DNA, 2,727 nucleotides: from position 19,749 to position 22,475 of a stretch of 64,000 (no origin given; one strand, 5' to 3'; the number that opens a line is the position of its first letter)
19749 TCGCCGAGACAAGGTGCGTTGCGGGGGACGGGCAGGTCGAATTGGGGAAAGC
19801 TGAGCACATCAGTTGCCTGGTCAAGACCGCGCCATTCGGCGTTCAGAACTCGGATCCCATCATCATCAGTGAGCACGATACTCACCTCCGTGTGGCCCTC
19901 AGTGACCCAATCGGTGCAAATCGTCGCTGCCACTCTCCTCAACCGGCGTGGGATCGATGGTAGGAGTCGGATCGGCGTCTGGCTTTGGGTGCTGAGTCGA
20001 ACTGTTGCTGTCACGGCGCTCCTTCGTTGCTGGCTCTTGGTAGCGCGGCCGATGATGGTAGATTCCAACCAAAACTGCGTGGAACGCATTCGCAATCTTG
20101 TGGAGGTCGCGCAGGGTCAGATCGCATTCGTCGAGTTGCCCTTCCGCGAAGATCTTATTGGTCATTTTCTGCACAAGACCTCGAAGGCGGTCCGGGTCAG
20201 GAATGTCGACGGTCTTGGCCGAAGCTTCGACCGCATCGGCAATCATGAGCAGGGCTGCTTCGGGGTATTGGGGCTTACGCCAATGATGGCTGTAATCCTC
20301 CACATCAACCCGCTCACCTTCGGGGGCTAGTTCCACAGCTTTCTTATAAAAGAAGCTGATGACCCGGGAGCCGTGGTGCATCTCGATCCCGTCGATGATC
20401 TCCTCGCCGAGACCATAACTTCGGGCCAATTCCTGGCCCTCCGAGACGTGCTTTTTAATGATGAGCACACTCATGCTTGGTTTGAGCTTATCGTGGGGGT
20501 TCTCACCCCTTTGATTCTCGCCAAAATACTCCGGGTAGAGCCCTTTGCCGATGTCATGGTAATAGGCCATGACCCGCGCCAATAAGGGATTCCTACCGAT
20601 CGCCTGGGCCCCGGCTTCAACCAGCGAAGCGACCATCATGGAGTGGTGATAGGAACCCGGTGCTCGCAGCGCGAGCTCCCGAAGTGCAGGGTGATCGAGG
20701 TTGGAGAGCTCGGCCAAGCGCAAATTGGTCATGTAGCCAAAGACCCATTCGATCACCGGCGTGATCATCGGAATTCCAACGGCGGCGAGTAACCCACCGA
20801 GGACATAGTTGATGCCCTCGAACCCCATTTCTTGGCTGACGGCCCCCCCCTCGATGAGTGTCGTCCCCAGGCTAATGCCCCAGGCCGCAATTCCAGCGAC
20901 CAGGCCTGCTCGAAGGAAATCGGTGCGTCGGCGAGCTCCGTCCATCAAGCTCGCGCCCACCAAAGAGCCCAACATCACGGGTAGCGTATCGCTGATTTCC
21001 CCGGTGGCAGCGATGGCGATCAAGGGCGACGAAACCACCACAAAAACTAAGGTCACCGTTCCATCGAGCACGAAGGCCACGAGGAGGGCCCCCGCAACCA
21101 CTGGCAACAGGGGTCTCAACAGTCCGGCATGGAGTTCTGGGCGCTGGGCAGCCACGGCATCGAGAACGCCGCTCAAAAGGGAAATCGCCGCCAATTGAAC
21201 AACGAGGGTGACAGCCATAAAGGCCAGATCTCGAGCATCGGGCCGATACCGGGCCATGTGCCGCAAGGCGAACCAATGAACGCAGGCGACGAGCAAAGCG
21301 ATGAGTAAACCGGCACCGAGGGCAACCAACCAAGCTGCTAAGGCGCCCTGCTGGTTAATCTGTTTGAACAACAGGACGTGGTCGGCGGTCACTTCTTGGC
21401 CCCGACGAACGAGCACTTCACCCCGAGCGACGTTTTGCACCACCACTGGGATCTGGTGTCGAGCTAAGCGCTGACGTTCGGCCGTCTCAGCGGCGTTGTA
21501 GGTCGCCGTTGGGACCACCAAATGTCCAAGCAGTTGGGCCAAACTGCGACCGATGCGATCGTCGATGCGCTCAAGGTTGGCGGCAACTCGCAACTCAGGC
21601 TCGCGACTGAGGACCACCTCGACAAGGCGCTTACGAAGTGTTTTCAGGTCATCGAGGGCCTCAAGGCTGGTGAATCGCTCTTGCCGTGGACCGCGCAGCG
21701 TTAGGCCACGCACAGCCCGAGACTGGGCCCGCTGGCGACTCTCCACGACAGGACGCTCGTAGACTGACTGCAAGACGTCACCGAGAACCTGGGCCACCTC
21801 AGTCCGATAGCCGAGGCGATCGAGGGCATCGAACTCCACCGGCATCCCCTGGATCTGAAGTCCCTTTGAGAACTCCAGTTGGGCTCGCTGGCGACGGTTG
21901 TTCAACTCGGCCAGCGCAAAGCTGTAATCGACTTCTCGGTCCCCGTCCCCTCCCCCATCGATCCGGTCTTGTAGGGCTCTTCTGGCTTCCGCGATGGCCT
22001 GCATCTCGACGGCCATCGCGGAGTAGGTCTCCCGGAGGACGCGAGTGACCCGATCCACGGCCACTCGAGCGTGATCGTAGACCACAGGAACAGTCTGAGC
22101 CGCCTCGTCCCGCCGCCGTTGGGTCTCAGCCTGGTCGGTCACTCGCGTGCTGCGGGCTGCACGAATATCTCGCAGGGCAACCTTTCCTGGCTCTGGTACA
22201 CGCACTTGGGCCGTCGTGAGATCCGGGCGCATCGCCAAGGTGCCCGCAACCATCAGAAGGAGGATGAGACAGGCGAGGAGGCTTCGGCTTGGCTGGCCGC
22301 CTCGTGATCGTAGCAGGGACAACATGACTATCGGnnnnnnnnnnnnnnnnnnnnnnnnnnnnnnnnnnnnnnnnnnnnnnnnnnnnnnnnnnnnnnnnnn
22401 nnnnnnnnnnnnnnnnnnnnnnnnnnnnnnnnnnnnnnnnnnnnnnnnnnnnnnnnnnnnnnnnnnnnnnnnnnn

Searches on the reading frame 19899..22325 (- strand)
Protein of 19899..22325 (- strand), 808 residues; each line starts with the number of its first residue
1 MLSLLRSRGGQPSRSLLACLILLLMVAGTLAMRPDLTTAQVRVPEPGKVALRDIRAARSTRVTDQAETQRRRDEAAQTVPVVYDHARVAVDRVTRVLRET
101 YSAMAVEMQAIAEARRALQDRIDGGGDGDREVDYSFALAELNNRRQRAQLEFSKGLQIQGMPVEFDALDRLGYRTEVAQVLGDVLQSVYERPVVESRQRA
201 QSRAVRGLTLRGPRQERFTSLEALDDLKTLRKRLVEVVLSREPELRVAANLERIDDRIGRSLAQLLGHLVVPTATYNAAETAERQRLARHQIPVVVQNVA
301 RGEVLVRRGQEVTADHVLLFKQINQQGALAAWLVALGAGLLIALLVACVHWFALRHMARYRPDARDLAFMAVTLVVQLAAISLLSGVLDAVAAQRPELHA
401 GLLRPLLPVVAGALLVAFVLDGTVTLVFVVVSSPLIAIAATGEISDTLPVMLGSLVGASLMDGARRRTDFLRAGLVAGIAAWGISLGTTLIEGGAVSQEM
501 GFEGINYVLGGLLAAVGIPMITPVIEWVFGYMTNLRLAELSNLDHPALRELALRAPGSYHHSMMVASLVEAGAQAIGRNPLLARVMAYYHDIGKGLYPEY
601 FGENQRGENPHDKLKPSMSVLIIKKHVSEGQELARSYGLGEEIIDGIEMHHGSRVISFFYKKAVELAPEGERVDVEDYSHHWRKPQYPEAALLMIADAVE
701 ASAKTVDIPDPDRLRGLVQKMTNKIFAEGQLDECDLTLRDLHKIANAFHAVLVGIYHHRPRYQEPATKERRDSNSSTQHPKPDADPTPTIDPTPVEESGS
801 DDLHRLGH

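Call 12: search_protein_families(library=pfam, proteins=[window:19899-22325:-], max_evalue=0.001)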
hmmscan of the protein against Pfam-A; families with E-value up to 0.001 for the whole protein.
window:19899-22325:- (808 aa): 3 families
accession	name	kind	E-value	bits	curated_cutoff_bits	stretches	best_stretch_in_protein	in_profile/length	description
PF07697.16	7TMR-HDED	-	1.3e-24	87.9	27.6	1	45-323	1-220/224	7TM-HD extracellular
PF07698.17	7TM-7TMR_HD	-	7.1e-24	85.2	29.4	1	332-533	1-190/190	7TM receptor with intracellular HD hydrolase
PF01966.28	HD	-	2e-15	57.5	22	1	559-701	2-115/116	HD domain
